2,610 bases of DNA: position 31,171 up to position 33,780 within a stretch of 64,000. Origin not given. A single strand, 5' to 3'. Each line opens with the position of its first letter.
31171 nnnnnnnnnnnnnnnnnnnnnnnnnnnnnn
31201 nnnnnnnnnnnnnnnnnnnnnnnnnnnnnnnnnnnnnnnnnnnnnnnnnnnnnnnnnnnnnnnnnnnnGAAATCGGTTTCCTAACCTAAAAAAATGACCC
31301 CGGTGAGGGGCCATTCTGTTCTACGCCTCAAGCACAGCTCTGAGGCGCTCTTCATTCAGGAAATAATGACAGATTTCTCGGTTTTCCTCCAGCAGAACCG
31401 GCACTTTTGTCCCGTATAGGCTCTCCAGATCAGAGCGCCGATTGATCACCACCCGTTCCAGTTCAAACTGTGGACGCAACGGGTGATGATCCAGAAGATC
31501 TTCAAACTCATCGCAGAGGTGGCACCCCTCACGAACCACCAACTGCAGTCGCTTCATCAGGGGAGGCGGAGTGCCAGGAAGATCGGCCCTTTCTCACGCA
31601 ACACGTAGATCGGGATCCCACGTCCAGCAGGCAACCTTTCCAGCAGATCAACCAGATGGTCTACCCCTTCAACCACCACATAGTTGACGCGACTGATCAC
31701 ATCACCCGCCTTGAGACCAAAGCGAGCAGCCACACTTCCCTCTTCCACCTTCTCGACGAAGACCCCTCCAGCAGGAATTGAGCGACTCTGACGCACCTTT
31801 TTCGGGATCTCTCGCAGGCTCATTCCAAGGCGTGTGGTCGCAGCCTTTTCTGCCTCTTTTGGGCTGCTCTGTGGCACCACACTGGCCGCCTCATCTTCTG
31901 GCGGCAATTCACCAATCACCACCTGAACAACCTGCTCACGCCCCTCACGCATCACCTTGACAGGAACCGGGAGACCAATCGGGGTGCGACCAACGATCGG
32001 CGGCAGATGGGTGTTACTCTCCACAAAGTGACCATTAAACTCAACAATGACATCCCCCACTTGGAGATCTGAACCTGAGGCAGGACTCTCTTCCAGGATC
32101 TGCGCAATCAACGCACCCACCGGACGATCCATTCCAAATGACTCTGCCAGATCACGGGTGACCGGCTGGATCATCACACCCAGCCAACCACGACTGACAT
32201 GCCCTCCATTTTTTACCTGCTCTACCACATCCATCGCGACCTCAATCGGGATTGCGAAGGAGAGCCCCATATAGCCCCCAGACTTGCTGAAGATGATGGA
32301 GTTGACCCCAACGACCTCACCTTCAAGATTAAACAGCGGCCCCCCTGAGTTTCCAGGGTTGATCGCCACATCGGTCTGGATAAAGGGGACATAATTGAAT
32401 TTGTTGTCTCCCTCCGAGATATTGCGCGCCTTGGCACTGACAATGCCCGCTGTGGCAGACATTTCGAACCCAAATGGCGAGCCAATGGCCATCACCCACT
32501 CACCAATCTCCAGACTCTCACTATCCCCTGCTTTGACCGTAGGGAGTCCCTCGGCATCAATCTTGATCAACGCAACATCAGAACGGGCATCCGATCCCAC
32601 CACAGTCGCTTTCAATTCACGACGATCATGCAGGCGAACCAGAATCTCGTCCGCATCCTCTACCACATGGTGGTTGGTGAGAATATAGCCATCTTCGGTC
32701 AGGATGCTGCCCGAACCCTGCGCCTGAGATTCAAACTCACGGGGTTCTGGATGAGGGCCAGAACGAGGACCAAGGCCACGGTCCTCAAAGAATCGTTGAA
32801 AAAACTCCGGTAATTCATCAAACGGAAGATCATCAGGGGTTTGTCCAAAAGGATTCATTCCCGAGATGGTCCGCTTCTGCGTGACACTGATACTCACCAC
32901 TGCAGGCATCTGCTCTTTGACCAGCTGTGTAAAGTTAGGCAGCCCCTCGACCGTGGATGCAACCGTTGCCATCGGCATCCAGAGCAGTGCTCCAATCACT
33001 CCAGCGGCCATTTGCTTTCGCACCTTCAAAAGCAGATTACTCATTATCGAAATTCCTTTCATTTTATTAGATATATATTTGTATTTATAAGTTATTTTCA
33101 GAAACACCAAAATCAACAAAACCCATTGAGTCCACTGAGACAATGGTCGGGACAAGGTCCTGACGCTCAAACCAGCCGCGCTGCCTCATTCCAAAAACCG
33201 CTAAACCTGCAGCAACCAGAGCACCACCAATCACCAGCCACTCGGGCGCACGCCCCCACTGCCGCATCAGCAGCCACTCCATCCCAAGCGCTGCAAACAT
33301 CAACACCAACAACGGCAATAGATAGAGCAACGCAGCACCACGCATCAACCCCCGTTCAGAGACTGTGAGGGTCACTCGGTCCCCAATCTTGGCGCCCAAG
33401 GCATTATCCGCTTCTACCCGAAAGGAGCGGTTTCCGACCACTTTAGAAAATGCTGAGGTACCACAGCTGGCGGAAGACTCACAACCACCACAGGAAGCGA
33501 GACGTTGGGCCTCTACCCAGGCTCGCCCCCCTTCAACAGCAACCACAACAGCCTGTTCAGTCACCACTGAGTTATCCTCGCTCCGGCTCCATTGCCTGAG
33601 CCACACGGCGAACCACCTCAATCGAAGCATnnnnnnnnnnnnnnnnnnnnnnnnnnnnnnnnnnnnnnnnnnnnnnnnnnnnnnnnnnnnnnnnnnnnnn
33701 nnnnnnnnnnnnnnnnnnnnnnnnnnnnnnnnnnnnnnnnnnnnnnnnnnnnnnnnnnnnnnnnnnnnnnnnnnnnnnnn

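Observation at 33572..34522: RseA anti-sigma factor fused to the RseB C-terminal domain; no stand-alone rseB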

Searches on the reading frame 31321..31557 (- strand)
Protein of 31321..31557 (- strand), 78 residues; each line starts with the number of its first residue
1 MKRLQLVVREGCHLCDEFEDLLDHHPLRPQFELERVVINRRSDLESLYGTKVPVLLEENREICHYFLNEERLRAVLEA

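Call 40: search_protein_families(library=pfam, proteins=[window:31321-31557:-], max_evalue=0.00001)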
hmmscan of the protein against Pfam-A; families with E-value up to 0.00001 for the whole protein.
window:31321-31557:- (78 aa): 1 family
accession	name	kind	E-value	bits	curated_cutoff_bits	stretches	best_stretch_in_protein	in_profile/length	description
PF05768.20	Glrx-like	-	6e-17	62.2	26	1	3-77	1-77/77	Glutaredoxin-like domain (DUF836)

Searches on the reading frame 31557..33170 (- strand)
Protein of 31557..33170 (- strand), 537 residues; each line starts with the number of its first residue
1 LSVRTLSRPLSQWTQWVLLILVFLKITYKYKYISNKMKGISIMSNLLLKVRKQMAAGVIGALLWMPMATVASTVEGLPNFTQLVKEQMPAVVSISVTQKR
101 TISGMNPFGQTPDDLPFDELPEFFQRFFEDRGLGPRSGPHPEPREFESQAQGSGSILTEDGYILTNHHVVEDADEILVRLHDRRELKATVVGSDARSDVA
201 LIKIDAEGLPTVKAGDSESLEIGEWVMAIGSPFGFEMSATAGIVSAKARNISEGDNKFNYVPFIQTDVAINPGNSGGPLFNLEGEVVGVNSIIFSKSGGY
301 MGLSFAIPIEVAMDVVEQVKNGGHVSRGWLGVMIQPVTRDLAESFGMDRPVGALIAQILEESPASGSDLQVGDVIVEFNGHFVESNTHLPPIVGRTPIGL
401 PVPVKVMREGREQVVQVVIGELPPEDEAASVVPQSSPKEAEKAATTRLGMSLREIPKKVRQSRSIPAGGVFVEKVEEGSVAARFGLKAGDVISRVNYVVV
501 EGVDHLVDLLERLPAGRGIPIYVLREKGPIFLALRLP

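Call 3: search_protein_families(library=pfam, proteins=[window:31557-33170:-], max_evalue=1)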
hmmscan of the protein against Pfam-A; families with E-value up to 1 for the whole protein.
window:31557-33170:- (537 aa): 10 families
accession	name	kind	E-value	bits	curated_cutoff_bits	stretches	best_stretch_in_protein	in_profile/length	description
PF13365.12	Trypsin_2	-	2.3e-35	122.9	27.6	1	152-289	1-144/144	Trypsin-like peptidase domain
PF13180.12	PDZ_2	-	1.1e-18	67.7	27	2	330-417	3-78/80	PDZ domain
PF00089.32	Trypsin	-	2.2e-16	60.8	20.6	1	152-314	26-218/220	Trypsin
PF00595.29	PDZ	-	2.9e-14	53.6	23.2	2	444-506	8-63/81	PDZ domain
PF17820.7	PDZ_6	-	4.4e-14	52.4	27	2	471-511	1-41/54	PDZ domain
PF10459.15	Peptidase_S46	-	2.7e-05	23.5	22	2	263-290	624-650/698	Peptidase S46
PF12812.13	PDZ_1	-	0.029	14.8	28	1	448-514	11-76/78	PDZ-like domain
PF04083.22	Abhydro_lipase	-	0.04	13.9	27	1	156-173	17-34/63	Partial alpha/beta-hydrolase lipase region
PF03504.19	Chlam_OMP6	-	0.042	14.6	34.1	1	397-442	23-69/91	Chlamydia cysteine-rich outer membrane protein 6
PF03737.21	RraA-like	-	0.073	13.7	24.5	1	325-384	82-138/152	Aldolase/RraA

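Call 4: search_protein_families(library=ncbifam, proteins=[window:31557-33170:-], max_evalue=1)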
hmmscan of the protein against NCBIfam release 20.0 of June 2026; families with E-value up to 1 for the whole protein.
window:31557-33170:- (537 aa): 23 families
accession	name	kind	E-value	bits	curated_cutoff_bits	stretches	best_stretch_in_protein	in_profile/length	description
TIGR02037.1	degP_htrA_DO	subfamily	4.3e-140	467.5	416.2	1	79-533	2-433/434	Do family serine endopeptidase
NF041521.1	HhoA_HhoB_HtrA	equivalog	6.8e-90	301.7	450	2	81-423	4-335/335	HhoA/HhoB/HtrA family serine endopeptidase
NF008189.1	PRK10942.1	equivalog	6.3e-81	272.2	720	1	42-515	7-459/477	serine endoprotease DegP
NF007526.1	PRK10139.1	equivalog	4.6e-79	266.2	756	1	42-535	7-456/456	serine endoprotease DegQ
TIGR02038.1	protease_degS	equivalog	1.1e-74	251.6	422.95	2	145-422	73-349/351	outer membrane-stress sensor serine endopeptidase DegS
NF008147.1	PRK10898.1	equivalog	2.1e-68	231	408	2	144-423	72-351/352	outer membrane-stress sensor serine endopeptidase DegS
NF047968.1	SerProtHtrA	equivalog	1.7e-66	225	470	2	147-418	84-356/357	serine protease HtrA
NF040960.1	MamE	equivalog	7.3e-56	190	800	3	147-318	119-292/659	magnetosome formation protease MamE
NF050055.1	SerProtHtrAMycob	equivalog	3.5e-52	178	800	2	148-417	225-496/502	serine protease HtrA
NF053637.1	SerProtHtrAspr2045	equivalog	1.3e-47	162.6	650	1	150-417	103-384/394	serine protease HtrA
NF033740.0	MarP_fam_protase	equivalog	2.8e-21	76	250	1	148-320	209-378/390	MarP family serine protease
NF040961.1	MamO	equivalog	3.2e-17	62.1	800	1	149-313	97-261/648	magnetosome protein MamO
NF041199.1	trx7_PDZ_seleno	equivalog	3.8e-09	35.9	300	2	470-533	205-269/390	Trx7/PDZ domain-containing (seleno)protein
NF041616.1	T2SS_C_SYNERG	exception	2e-06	27.3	200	1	467-532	226-291/296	type II secretion system protein GspC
NF050173.1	tryp_MXAN_2756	equivalog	5.1e-06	26.4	200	1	149-290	48-173/199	MXAN_2756 family trypsin-like serine endoprotease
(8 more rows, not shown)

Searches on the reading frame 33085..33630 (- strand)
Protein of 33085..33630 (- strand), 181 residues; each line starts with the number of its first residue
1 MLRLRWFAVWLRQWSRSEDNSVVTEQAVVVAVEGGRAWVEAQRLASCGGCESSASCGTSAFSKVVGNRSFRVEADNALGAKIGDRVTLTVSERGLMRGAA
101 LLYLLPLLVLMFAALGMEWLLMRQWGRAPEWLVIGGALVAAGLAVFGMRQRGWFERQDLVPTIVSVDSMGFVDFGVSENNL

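Call 3: search_protein_families(library=pfam, proteins=[window:33085-33630:-], max_evalue=1)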
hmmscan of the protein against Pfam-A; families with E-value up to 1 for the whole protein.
window:33085-33630:- (181 aa): 4 families
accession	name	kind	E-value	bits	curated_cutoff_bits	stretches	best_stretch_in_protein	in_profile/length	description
PF04246.17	RseC_MucC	-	2.5e-27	95.8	24.4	1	29-163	1-128/130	Positive regulator of sigma(E), RseC/MucC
PF19544.4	DUF6068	-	0.0062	15.8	25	1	35-91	7-62/392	Family of unknown function (DUF6068)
PF07332.16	Phage_holin_3_6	-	0.064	13.8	28.4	1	95-157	38-97/116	Putative Actinobacterial Holin-X, holin superfamily III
PF11947.13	DUF3464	-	0.64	10.2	25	1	89-148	53-111/149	Photosynthesis affected mutant 68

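Call 4: search_protein_families(library=ncbifam, proteins=[window:33085-33630:-], max_evalue=1)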
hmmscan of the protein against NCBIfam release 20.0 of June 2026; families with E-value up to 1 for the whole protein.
window:33085-33630:- (181 aa): 2 families
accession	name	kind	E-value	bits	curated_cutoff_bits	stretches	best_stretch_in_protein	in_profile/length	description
NF008115.0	PRK10862.1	equivalog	1e-16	61.4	184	1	23-165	2-140/156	SoxR-reducing system protein RseC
NF058670.1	sorting_LPXTATN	domain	0.0049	17.2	32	1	131-151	11-31/32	LPxTATN C-terminal sorting signal domain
